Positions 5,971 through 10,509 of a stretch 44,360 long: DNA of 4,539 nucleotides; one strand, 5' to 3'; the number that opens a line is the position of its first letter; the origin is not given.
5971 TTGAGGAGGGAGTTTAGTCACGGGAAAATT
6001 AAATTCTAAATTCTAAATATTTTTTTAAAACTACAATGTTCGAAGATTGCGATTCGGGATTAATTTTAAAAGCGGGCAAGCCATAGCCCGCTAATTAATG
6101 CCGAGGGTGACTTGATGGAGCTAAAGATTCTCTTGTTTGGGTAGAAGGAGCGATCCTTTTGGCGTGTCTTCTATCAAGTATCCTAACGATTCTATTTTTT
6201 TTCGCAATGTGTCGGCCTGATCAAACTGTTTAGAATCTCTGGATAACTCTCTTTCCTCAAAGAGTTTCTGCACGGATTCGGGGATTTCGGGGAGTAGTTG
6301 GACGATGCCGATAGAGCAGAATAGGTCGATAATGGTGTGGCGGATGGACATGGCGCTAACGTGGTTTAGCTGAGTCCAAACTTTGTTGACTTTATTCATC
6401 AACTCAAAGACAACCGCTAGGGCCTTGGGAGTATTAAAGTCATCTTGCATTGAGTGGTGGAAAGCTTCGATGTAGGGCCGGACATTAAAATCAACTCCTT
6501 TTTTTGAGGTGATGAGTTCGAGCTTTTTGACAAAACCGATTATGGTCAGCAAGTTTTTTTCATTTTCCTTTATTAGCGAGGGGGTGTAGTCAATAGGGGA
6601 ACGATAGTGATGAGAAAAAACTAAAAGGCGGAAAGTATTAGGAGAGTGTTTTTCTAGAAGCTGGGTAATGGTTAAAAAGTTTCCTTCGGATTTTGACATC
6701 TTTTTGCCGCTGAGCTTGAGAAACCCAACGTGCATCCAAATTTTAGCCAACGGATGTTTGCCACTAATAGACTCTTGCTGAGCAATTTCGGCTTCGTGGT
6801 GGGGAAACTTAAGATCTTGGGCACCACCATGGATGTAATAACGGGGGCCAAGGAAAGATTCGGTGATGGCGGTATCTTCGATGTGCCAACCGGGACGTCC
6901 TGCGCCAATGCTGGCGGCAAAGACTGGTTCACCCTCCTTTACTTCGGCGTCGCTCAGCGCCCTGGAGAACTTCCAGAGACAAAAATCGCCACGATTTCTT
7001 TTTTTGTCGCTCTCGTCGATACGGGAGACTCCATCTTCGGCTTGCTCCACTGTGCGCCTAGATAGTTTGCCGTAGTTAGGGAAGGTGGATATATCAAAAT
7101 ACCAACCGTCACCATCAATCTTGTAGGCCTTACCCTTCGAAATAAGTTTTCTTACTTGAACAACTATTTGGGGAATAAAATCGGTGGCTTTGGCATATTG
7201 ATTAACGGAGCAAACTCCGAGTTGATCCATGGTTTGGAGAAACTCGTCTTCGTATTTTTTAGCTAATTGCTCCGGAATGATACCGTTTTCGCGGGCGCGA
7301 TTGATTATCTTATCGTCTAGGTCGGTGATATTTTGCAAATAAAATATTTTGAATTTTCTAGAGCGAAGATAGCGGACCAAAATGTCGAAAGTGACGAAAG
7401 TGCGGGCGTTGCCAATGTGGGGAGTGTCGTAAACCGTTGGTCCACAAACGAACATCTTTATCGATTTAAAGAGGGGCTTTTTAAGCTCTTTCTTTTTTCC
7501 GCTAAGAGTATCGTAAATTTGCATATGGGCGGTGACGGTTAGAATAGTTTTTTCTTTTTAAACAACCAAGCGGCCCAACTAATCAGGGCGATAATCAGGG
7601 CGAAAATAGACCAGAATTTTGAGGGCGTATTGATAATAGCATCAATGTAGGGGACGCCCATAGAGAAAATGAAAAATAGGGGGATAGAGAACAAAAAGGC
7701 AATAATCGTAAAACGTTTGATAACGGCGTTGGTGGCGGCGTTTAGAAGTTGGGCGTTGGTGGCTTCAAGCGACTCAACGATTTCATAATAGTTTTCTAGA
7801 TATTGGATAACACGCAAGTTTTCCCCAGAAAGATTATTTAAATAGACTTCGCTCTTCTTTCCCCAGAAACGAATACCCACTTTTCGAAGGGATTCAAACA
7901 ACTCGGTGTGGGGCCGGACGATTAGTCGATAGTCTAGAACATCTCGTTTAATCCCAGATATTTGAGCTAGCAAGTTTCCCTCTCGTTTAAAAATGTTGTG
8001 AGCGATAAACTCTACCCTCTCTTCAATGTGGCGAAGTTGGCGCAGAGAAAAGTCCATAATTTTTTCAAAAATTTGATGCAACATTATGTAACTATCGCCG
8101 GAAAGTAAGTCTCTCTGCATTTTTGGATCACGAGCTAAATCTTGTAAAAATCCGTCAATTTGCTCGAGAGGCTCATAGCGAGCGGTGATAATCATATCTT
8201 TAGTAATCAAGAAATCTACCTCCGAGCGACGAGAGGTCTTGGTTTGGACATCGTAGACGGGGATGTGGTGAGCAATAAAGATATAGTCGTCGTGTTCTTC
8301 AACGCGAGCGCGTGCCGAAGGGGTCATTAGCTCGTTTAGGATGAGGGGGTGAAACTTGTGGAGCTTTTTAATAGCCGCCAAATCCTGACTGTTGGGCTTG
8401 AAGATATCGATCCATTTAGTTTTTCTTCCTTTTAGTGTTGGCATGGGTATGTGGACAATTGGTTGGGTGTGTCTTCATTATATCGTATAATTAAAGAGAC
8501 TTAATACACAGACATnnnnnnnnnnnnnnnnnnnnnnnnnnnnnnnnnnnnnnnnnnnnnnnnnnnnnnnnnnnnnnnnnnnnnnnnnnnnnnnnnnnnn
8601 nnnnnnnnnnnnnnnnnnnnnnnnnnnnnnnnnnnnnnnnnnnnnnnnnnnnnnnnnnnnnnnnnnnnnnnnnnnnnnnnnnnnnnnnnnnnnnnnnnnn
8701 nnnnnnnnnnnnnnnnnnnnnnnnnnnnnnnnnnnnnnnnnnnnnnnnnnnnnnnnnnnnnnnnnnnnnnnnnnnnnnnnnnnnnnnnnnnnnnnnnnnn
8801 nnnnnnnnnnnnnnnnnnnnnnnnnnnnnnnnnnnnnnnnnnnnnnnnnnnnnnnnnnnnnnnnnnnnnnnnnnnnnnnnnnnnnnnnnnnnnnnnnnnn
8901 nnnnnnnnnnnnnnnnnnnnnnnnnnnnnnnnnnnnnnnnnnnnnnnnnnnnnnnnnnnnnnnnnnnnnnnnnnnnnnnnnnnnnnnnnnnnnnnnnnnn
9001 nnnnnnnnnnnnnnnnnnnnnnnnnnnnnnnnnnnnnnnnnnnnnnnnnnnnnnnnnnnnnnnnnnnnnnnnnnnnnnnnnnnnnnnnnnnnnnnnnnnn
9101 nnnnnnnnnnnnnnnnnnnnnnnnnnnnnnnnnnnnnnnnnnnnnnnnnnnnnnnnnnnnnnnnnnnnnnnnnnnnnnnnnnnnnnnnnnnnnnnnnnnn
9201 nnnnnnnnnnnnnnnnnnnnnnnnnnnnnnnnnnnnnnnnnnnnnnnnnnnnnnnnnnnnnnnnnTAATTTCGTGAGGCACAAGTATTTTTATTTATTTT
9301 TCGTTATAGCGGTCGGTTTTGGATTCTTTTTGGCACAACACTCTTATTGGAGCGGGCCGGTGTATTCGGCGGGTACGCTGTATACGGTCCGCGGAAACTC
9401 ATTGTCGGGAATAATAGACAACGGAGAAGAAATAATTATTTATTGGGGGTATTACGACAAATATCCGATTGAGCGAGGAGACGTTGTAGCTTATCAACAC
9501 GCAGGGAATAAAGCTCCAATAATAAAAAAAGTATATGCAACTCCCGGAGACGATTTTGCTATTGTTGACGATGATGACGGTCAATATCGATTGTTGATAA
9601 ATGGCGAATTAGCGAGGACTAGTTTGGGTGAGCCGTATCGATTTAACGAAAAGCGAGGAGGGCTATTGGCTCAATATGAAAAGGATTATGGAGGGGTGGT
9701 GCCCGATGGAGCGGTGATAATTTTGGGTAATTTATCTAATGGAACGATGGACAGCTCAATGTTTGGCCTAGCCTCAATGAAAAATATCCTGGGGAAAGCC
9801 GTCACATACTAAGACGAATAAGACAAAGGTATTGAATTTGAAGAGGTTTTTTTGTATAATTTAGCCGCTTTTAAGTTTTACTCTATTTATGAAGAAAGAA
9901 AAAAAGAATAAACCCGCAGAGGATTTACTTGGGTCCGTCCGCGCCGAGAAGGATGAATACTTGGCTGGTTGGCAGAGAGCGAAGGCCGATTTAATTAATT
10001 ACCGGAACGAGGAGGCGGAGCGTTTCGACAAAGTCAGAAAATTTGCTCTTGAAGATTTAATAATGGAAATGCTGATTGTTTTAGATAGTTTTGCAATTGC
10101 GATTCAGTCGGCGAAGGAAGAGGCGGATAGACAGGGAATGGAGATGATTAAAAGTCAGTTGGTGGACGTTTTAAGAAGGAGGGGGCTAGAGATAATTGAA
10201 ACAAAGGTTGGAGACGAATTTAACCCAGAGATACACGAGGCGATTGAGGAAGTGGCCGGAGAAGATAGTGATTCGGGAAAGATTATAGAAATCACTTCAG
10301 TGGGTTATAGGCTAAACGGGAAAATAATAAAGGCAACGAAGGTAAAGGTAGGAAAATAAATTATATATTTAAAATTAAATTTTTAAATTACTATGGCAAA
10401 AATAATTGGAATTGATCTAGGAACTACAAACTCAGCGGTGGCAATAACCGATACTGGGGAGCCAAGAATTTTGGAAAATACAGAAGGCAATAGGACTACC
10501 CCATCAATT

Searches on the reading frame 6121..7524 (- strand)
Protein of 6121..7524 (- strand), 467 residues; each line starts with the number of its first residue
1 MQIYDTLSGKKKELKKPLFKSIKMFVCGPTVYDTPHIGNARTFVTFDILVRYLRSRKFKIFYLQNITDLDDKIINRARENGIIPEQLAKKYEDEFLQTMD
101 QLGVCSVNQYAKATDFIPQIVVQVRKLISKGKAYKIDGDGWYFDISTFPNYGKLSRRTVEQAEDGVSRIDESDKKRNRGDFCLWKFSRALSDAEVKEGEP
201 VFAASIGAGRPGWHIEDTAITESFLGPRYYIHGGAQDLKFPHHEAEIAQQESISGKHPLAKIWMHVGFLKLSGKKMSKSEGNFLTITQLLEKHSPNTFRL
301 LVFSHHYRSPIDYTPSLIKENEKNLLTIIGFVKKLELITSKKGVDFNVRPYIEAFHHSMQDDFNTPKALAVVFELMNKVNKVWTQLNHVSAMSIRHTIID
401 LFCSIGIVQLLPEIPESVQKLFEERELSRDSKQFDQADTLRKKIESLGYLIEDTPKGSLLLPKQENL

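Call 70: search_protein_families(library=pfam, proteins=[window:6121-7524:-], max_evalue=0.0001)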
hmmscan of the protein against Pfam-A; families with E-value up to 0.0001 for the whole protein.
window:6121-7524:- (467 aa): 6 families
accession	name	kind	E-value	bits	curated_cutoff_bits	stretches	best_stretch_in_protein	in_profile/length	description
PF01406.26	tRNA-synt_1e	-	5.2e-99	331.9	27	1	20-321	8-299/301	tRNA synthetases class I (C) catalytic domain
PF09334.17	tRNA-synt_1g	-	1.5e-15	57.4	20.1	1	33-142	12-122/391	tRNA synthetases class I (M)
PF09190.17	DALR_2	-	1.4e-11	45.2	22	1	354-384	1-31/57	DALR domain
PF01921.24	tRNA-synt_1f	-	2.1e-07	30.7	27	0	270-314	277-321/360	tRNA synthetases class I (K)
PF00133.28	tRNA-synt_1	-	3.6e-06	26.4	22.7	0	247-307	347-407/414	tRNA synthetases class I (I, L, M and V)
PF23493.1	CysS_C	-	8e-06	26.3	23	1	412-456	2-46/51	Cysteinyl-tRNA ligase anticodon binding domain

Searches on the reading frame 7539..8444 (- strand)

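Call 70: search_protein_families(library=pfam, proteins=[window:7539-8444:-], max_evalue=0.0001)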
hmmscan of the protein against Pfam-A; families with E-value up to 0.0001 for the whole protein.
window:7539-8444:- (301 aa): 1 family
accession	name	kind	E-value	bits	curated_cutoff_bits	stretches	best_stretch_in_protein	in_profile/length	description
PF01544.23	CorA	-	4.3e-41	141.6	27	1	9-297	4-292/292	CorA-like Mg2+ transporter protein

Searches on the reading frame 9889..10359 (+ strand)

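Call 70: search_protein_families(library=pfam, proteins=[window:9889-10359:+], max_evalue=0.0001)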
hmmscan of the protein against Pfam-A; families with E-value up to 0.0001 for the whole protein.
window:9889-10359:+ (156 aa): 1 family
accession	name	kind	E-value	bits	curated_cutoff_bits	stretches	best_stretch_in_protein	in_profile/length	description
PF01025.24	GrpE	-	1.8e-34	119.2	25.8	1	3-156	9-165/165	GrpE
